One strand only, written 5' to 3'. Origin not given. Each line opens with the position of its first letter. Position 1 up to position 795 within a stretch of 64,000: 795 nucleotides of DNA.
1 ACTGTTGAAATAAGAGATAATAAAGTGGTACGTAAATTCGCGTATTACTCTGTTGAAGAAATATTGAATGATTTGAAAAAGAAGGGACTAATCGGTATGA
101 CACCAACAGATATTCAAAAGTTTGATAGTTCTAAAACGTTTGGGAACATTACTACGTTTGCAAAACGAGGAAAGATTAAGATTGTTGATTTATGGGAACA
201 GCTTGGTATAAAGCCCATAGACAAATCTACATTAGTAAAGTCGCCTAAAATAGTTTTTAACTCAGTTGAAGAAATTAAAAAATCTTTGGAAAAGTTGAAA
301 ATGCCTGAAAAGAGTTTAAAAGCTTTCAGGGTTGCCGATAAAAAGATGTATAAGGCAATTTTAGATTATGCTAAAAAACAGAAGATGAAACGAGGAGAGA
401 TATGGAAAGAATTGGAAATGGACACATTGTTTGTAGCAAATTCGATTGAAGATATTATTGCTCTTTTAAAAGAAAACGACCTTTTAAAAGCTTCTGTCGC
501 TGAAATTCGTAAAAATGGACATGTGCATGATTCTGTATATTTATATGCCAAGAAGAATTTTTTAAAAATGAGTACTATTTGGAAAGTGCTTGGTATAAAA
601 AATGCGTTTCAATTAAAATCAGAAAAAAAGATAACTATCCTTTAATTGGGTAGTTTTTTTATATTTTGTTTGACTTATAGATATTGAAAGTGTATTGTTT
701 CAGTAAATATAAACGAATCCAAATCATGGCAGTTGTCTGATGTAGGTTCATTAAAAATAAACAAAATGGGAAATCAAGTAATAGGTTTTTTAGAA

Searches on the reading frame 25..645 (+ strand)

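Call 53: search_protein_families(library=pfam, alignment_id=A2, max_evalue=0.00001)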
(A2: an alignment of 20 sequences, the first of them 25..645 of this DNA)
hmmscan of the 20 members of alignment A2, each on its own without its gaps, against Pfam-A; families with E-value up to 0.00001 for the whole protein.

A. member 1, window:25-645:+ (206 aa): 0 families

B. families by the number of members that match (of 20 scanned): 42 families (the first 25 are shown)
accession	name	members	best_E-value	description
PF00562.33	RNA_pol_Rpb2_6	1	1.9e-130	RNA polymerase Rpb2, domain 6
PF04997.17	RNA_pol_Rpb1_1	1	9.7e-75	RNA polymerase Rpb1, domain 1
PF00318.25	Ribosomal_S2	1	6e-66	Ribosomal protein S2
PF04998.22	RNA_pol_Rpb1_5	1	1.4e-59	RNA polymerase Rpb1, domain 5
PF00889.24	EF_TS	1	1.7e-52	Elongation factor TS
PF08275.17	DNAG_N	1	1.4e-42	DNA primase catalytic core, N-terminal domain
PF00623.25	RNA_pol_Rpb1_2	1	3.4e-39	RNA polymerase Rpb1, domain 2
PF01746.26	tRNA_m1G_MT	1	7e-36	tRNA (Guanine-1)-methyltransferase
PF00535.33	Glycos_transf_2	1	5.2e-35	Glycosyl transferase family 2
PF13641.12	Glyco_tranf_2_3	1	7.7e-35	Glycosyltransferase like family 2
PF00144.29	Beta-lactamase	1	1e-32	Beta-lactamase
PF01807.25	Zn_ribbon_DnaG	1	1.1e-29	CHC2 zinc finger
PF13462.12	Thioredoxin_4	1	1.3e-29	Thioredoxin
PF00587.30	tRNA-synt_2b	1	9.5e-29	tRNA synthetase class II core domain (G, H, P, S and T)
PF04565.21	RNA_pol_Rpb2_3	1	2.2e-26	RNA polymerase Rpb2, domain 3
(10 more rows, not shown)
